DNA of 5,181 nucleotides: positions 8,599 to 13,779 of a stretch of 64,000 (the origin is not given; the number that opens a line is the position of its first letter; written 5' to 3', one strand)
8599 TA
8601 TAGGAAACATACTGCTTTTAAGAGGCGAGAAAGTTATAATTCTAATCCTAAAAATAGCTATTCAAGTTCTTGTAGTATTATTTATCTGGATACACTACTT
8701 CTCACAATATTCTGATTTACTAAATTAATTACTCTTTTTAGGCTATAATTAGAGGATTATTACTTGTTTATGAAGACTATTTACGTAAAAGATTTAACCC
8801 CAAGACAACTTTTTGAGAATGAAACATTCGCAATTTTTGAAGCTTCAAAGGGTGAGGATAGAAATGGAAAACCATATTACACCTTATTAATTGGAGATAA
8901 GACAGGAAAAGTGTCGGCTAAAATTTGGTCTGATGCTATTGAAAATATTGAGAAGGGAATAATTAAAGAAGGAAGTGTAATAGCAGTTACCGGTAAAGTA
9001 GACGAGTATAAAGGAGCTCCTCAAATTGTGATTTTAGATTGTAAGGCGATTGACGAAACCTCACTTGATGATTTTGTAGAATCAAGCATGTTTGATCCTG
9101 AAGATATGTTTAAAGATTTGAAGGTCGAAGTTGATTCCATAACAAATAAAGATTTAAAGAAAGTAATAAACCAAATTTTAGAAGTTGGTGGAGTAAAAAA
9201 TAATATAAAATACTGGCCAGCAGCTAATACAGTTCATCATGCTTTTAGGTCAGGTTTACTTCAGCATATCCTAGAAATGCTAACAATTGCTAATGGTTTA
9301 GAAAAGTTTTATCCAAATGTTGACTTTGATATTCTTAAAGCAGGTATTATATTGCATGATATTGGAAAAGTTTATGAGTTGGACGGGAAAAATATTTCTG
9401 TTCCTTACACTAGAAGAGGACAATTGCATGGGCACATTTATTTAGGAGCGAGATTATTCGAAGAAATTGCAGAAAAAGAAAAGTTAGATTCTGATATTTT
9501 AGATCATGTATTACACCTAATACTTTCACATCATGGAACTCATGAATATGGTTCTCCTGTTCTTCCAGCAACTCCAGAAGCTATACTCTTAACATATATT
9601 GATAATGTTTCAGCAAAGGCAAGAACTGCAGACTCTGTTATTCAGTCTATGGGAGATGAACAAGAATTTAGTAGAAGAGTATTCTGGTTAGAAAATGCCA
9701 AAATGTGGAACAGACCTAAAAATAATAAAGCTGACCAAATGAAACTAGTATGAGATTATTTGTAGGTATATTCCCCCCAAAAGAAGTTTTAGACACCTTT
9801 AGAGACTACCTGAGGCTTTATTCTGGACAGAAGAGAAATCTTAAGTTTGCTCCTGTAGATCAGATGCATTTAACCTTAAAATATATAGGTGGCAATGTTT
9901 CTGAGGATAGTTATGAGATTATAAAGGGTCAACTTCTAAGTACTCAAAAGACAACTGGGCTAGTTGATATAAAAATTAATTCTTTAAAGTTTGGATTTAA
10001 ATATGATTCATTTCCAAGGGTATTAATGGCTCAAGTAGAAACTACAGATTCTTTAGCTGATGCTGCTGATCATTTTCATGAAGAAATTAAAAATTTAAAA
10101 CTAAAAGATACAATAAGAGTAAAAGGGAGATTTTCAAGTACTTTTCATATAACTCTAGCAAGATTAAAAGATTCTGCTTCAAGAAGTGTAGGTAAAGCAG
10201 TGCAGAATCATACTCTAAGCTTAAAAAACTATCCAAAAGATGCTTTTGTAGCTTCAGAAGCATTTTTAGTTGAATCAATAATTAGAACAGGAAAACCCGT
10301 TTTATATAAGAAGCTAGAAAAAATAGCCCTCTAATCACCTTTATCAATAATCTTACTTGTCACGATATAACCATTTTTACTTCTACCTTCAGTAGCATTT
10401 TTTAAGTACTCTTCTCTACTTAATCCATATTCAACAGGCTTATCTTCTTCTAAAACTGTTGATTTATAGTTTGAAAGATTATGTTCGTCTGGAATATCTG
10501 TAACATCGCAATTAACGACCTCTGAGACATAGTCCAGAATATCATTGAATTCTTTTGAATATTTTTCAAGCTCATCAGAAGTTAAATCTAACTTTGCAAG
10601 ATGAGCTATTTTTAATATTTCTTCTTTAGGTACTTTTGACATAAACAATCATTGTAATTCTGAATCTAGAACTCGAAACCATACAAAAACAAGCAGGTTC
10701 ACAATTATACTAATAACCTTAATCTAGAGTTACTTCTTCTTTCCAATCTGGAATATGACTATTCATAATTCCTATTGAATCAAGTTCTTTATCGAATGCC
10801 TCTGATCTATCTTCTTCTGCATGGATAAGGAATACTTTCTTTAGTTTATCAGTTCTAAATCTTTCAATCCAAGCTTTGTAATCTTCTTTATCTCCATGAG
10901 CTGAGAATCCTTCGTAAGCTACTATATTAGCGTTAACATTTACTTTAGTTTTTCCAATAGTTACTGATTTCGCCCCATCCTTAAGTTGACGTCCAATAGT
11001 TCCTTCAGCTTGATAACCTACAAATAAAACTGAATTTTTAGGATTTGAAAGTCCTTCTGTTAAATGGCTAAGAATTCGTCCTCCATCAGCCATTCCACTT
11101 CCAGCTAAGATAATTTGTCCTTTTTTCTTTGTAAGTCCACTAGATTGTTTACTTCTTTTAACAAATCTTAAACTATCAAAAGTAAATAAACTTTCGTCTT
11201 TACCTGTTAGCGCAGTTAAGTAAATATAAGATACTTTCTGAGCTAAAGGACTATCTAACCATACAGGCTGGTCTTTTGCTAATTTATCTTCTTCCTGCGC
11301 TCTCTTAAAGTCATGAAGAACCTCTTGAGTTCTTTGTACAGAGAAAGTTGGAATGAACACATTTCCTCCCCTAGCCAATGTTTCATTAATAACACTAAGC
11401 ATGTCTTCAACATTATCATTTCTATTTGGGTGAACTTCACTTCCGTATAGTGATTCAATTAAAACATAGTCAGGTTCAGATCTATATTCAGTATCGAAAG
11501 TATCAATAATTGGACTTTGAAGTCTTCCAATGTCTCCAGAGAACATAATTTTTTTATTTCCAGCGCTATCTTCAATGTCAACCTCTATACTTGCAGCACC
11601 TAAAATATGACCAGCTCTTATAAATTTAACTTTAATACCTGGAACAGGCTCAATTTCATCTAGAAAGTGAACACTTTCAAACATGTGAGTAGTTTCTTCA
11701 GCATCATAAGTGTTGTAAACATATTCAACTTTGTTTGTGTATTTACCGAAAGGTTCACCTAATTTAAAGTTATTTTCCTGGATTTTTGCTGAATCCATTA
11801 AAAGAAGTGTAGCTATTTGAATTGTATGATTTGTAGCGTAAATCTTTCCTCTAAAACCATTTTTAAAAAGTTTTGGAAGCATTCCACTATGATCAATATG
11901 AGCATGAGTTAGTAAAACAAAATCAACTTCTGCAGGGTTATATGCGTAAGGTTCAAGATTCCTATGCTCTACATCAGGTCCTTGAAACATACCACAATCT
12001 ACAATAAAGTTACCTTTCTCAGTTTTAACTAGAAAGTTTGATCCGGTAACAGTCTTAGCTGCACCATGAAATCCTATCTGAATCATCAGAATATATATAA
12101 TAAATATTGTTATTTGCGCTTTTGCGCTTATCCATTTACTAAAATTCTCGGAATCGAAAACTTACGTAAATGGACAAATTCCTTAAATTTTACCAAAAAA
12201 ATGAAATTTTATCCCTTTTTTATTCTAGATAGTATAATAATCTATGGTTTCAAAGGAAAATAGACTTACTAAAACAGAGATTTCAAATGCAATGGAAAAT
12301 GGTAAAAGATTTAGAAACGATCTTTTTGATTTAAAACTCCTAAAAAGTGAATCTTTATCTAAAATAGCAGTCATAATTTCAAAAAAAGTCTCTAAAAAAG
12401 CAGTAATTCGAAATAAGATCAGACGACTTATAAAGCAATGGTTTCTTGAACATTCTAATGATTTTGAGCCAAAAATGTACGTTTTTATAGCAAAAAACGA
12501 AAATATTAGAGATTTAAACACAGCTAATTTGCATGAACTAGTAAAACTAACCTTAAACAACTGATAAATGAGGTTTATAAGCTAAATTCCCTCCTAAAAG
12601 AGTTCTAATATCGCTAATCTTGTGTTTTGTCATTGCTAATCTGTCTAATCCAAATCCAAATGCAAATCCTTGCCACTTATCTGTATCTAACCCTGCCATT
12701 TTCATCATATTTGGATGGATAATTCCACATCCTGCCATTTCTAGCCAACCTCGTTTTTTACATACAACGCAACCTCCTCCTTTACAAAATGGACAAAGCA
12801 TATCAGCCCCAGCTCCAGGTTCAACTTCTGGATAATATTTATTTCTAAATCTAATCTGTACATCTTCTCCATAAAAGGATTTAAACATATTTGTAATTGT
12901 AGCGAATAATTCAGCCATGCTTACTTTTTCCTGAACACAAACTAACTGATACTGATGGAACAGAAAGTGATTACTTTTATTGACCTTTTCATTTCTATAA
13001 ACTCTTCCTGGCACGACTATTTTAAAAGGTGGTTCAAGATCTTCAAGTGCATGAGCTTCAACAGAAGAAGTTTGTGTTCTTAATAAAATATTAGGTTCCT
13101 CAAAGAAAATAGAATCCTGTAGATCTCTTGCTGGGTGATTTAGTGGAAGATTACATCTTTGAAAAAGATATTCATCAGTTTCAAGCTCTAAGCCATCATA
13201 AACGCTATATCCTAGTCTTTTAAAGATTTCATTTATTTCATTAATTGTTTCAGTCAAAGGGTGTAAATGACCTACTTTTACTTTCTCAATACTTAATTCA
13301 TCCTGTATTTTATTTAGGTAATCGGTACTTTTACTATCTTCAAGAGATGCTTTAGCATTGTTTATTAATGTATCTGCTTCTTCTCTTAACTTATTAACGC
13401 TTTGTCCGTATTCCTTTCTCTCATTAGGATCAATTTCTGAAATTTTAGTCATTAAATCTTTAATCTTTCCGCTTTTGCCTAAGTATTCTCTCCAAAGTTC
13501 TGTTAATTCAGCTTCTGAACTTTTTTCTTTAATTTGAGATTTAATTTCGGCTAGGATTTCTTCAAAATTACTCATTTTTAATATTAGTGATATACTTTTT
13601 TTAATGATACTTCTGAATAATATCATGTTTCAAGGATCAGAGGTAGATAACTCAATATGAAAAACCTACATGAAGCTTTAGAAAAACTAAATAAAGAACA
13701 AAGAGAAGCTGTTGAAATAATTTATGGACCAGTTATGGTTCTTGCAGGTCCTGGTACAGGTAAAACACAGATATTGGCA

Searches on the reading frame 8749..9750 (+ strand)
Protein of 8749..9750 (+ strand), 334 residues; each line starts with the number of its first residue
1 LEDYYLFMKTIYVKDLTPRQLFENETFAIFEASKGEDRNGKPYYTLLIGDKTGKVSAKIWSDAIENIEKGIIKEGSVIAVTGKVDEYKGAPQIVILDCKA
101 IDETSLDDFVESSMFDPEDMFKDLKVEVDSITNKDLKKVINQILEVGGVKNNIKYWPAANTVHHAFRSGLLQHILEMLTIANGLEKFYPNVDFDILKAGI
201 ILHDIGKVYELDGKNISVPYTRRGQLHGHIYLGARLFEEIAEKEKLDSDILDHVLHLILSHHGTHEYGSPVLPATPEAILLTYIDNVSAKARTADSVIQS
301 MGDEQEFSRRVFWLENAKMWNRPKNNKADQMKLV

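Call 23: search_protein_families(library=pfam, proteins=[window:8749-9750:+], max_evalue=0.001)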
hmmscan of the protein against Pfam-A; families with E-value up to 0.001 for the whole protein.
window:8749-9750:+ (334 aa): 3 families
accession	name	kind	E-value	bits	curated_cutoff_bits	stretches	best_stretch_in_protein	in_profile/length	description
PF01966.28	HD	-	1.5e-15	57.9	22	1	171-289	2-115/116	HD domain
PF01336.31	tRNA_anti-codon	-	7.2e-09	35.9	27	1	38-99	12-73/75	OB-fold nucleic acid binding domain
PF07514.17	TraI_2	-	0.00036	20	23.9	1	120-181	19-77/324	Putative helicase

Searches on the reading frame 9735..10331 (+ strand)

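Call 23: search_protein_families(library=pfam, proteins=[window:9735-10331:+], max_evalue=0.001)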
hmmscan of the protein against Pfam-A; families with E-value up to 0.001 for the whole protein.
window:9735-10331:+ (199 aa): 2 families
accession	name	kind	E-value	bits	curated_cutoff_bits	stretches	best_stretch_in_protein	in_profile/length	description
PF02834.22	LigT_PEase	-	8.9e-07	29.4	23.3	0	104-154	4-52/87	LigT like Phosphoesterase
PF13563.12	2_5_RNA_ligase2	-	0.0006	20.3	27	1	34-158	16-131/152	2'-5' RNA ligase superfamily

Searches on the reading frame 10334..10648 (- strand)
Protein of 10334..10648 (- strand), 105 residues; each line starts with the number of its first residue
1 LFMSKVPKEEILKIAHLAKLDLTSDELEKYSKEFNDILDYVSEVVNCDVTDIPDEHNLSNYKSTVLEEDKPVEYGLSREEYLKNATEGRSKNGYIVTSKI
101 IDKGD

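Call 23: search_protein_families(library=pfam, proteins=[window:10334-10648:-], max_evalue=0.001)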
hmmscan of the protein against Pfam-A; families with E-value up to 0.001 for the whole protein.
window:10334-10648:- (105 aa): 1 family
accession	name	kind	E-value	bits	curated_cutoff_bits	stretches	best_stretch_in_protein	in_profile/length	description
PF02686.20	GatC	-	1.2e-11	45.1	23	1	22-87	1-58/66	Glu-tRNAGln amidotransferase C subunit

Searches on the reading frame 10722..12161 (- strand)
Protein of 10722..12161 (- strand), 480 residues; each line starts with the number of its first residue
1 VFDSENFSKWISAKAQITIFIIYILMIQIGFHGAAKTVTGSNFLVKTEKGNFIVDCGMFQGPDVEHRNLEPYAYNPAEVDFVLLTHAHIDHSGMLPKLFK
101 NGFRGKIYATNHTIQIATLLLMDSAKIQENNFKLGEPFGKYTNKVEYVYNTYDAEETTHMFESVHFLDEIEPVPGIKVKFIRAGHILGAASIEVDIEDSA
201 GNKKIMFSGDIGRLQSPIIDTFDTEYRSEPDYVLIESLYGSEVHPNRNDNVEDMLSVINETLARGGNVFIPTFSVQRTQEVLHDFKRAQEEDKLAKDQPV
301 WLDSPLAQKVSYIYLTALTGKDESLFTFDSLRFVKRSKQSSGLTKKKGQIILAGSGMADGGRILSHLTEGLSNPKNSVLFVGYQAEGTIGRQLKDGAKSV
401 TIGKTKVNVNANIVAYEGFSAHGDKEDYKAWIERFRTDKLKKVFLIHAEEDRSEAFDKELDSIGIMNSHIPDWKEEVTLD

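Call 24: search_protein_families(library=pfam, proteins=[window:10722-12161:-], max_evalue=0.001)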
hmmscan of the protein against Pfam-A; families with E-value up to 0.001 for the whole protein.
window:10722-12161:- (480 aa): 6 families
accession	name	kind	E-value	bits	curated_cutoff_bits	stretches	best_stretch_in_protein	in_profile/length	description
PF10996.14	Beta-Casp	-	3.4e-27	95.8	27.7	1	278-393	1-120/120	Beta-Casp domain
PF07521.17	RMMBL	-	5.2e-13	49.2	21.6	1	407-466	2-58/63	Zn-dependent metallo-hydrolase RNA specificity domain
PF00753.33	Lactamase_B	-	1.6e-11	44.9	22.7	1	40-115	6-80/196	Metallo-beta-lactamase superfamily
PF16661.11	Lactamase_B_6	-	3.4e-08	33.5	27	1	44-194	1-149/193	Metallo-beta-lactamase superfamily domain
PF12706.13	Lactamase_B_2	-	6.3e-07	29.6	27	1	52-121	3-74/200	Beta-lactamase superfamily domain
PF23023.1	Anti-Pycsar_Apyc1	-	1.3e-05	25.3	50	1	24-194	5-155/250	Anti-Pycsar protein Apyc1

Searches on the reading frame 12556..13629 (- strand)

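Call 24: search_protein_families(library=pfam, proteins=[window:12556-13629:-], max_evalue=0.001)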
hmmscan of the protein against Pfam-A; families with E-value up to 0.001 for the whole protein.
window:12556-13629:- (358 aa): 2 families
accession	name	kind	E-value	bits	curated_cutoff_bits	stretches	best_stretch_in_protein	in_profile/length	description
PF01409.25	tRNA-synt_2d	-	1.1e-73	248.3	19.8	1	111-350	5-241/246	tRNA synthetases class II core domain (F)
PF02912.23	Phe_tRNA-synt_N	-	2.2e-15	56.8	22.3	1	38-100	2-64/69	Aminoacyl tRNA synthetase class II, N-terminal domain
